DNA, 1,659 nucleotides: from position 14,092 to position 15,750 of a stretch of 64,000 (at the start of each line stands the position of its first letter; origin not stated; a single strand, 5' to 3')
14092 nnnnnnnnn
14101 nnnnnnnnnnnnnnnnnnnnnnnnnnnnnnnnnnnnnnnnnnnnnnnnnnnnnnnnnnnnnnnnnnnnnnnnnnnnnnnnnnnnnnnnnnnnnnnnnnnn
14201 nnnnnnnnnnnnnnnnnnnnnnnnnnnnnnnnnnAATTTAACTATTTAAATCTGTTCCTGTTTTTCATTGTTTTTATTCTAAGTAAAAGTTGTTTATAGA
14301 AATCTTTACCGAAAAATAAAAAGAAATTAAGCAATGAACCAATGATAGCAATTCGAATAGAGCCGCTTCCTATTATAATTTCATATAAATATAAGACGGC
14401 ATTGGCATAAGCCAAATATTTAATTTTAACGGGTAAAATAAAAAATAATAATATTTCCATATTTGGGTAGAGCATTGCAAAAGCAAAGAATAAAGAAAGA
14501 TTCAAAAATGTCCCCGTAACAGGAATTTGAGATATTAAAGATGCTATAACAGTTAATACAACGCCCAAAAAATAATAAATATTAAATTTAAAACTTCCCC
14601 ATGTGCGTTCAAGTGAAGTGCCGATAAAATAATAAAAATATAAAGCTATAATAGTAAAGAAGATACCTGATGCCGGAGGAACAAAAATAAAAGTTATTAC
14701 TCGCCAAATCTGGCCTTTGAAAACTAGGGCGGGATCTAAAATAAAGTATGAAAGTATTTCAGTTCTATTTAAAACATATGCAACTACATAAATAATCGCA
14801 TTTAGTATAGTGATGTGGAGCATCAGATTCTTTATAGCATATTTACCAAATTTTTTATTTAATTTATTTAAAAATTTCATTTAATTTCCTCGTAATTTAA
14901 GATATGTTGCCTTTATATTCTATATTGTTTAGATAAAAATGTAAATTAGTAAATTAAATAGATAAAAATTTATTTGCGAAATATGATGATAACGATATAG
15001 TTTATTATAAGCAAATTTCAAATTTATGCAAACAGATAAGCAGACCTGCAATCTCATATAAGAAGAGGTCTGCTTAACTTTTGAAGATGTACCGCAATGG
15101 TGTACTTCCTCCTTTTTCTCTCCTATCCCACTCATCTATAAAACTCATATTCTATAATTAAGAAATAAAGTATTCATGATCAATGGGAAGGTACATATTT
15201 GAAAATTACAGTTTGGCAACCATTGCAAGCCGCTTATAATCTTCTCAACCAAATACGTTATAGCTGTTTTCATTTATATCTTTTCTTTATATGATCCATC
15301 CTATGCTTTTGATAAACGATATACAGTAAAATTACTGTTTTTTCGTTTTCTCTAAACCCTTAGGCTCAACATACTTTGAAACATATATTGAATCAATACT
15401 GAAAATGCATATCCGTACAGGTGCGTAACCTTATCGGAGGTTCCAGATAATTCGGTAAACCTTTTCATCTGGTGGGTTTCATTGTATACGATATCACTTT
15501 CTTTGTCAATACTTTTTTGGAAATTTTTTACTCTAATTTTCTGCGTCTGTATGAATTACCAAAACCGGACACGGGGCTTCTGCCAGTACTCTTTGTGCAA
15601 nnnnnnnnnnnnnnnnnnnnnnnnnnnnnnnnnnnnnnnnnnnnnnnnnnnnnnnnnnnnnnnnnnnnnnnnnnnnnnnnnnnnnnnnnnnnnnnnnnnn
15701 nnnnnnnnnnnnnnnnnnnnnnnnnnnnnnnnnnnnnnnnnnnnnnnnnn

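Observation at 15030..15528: Self-contained ~445-nt non-coding transcription unit (copy 1 of 2): candidate undescribed large structured RNA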

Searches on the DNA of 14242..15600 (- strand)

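Call 5: search_rna_families(source=window, start=14850, end=15600, threshold=evalue, max_evalue=10, show_alignments=3)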
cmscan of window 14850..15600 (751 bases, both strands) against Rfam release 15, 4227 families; matches with E-value up to 10: 7.
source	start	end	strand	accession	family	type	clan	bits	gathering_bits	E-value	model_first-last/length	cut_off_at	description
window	14911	14939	+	RF01352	CRISPR-DR43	Gene; CRISPR;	CL00014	24.8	35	0.15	1-29/29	no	CRISPR RNA direct repeat element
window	15030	15081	-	RF03751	mir-7445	Gene; miRNA;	-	23.4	79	0.17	1-60/60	no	mir-7445 microRNA precursor family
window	15022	15077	-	RF01096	PK-HAV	Cis-reg;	-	20.9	50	7.5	1-56/56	no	HepA virus 3'-terminal pseudoknot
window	14993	15059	-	RF00438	SNORA33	Gene; snRNA; snoRNA; HACA-box;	-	19.8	74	1.9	1-130/130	no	Small nucleolar RNA SNORA33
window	15032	15083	+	RF03751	mir-7445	Gene; miRNA;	-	18.5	79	3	1-60/60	no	mir-7445 microRNA precursor family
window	15294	15366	+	RF00281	SNORD47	Gene; snRNA; snoRNA; CD-box;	-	16.2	50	5.6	1-77/77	no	Small nucleolar RNA SNORD47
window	15311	15350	-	RF03881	mir-59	Gene; miRNA;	-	14.3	80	9.6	8-57/66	no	mir-59 microRNA precursor family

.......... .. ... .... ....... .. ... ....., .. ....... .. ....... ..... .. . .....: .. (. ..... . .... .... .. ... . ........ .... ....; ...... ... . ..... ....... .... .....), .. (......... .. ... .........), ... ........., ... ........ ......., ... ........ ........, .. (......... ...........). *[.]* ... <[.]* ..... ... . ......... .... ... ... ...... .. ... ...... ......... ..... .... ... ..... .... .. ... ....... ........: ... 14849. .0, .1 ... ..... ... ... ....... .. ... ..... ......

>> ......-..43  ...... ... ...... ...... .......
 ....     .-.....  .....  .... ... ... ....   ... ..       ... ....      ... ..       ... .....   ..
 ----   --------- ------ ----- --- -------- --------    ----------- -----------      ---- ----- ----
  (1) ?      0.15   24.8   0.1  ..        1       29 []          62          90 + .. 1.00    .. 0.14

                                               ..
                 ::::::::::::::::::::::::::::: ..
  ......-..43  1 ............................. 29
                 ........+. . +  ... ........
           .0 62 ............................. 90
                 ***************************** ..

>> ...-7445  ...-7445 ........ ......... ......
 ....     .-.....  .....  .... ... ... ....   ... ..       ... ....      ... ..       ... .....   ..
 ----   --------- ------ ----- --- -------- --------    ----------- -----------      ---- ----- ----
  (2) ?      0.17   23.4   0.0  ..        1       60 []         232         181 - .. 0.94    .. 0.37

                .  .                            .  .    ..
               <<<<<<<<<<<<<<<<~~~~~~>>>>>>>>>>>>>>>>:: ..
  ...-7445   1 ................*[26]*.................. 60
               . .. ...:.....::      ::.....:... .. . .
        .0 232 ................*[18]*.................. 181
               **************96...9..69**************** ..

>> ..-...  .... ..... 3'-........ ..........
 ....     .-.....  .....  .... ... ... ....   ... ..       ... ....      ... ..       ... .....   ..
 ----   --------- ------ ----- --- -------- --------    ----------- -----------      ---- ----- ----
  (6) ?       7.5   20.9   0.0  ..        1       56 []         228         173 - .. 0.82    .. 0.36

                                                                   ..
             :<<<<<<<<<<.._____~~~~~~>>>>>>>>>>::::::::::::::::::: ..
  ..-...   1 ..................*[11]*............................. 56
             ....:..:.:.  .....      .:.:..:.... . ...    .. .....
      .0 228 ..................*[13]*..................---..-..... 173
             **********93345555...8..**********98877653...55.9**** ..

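Call 15: search_dna_similar(query=window:15030-15528:-, collection=plasmids, mode=distant, max_evalue=0.01)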
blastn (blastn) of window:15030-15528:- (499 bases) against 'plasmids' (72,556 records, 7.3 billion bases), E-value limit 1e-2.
Records with a match: 2; places in all: 2; records where one place covers at least 80% of the query: 0.
Best place of each record, by identity: 80-90% 2.
By first word of the organism name: Finegoldia 2.
By predicted mobility (MOB-suite, as given by PLSDB): mobilizable 2.
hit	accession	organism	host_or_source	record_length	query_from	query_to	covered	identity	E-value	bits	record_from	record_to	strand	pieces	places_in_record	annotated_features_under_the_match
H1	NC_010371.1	Finegoldia magna ATCC 29328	-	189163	141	188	10%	85.4%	3e-4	54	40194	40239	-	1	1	hypothetical protein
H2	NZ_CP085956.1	Finegoldia magna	-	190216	141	188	10%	85.4%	3e-4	54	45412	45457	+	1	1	hypothetical protein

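Call 16: search_dna_similar(query=window:15030-15528:-, collection=phages, mode=distant, max_evalue=0.01)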
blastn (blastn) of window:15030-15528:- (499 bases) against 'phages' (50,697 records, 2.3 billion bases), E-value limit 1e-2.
No match.
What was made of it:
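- Tried and rejected: BLAST against plasmids gave only a marginal 48-nt Finegoldia hit (calls 15, 16).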

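Call 56: search_rna_families(source=L029, start=9300, end=9900, threshold=evalue, max_evalue=10)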
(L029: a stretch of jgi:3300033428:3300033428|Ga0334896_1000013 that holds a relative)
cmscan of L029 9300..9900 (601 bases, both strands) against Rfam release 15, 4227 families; matches with E-value up to 10: 8.
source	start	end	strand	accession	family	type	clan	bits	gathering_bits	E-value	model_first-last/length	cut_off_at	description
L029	9791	9850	+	RF01096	PK-HAV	Cis-reg;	-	29.8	50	0.1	1-56/56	no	HepA virus 3'-terminal pseudoknot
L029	9787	9838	+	RF03751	mir-7445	Gene; miRNA;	-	23.4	79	0.13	1-60/60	no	mir-7445 microRNA precursor family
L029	9679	9749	+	RF04329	snoMe18S-C1367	Gene; snRNA; snoRNA; CD-box;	-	22.4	101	0.11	1-110/110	no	Drosophila C/D box small nucleolar RNA snoMe18S-C1367 family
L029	9698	9832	+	RF04182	GibS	Gene; sRNA;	-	22.4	115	0.9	1-142/142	no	GibS sRNA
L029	9785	9836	-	RF03751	mir-7445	Gene; miRNA;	-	18.2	79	2.9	1-60/60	no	mir-7445 microRNA precursor family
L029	9615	9652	+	RF01626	ceN30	Gene; snRNA; snoRNA; CD-box;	-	16.1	65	1.9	1-73/73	no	Caenorhabditis snoRNA ceN30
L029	9386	9427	-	RF04154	mir-1277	Gene; miRNA;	-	15.3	81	9.8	1-78/78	no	mir-1277 microRNA precursor family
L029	9610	9674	-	RF02298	TtnuCD22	Gene; snRNA; snoRNA; CD-box;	-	14.4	85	7.3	1-77/77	no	Tetrahymena snoRNA TtnuCD22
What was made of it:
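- On Any Rfam 15 family, including OLE, ROOL, GOLLD, HEARO, raiA, RNase P, 6S, SRP, T-box and riboswitches: Permissive scans at E<=10 of the window copy and the sister copy give only hairpin look-alikes far below threshold, and none is credible (calls 5, 56).
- Closest known: Large structured bacterial ncRNA classes in Rfam: OLE. Different: None of these models gives any hit, even at E<=10 (calls 5, 56).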

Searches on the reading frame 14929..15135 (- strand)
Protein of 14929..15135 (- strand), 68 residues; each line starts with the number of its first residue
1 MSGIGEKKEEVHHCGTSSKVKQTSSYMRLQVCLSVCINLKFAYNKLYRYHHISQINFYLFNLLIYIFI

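Call 21: find_encoding_contigs(protein=window:14929-15135:-, flank=3000, max_places=10)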
Protein window:14929-15135:- (68 aa): no gene with exactly this product is on record in the collection.

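Call 60: find_homologous_proteins(query=window:14929-15135:-, max_evalue=1)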
Query window:14929-15135:-: 1 candidates shared short words with the query, none scored E <= 1.

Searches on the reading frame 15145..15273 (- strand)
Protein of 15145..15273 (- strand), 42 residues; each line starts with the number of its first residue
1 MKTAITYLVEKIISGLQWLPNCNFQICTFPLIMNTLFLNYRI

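Call 20: find_encoding_contigs(protein=window:15145-15273:-, flank=3000, max_places=10)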
Protein window:15145-15273:- (42 aa): no gene with exactly this product is on record in the collection.
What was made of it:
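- These ORFs were never called as genes or found as proteins in the large collections (calls 20, 21, 60).
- Tried and rejected: Exact look-ups of the 42-aa and 68-aa ORFs, and a protein search with the 68-aa ORF, found nothing (calls 20, 21, 60).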
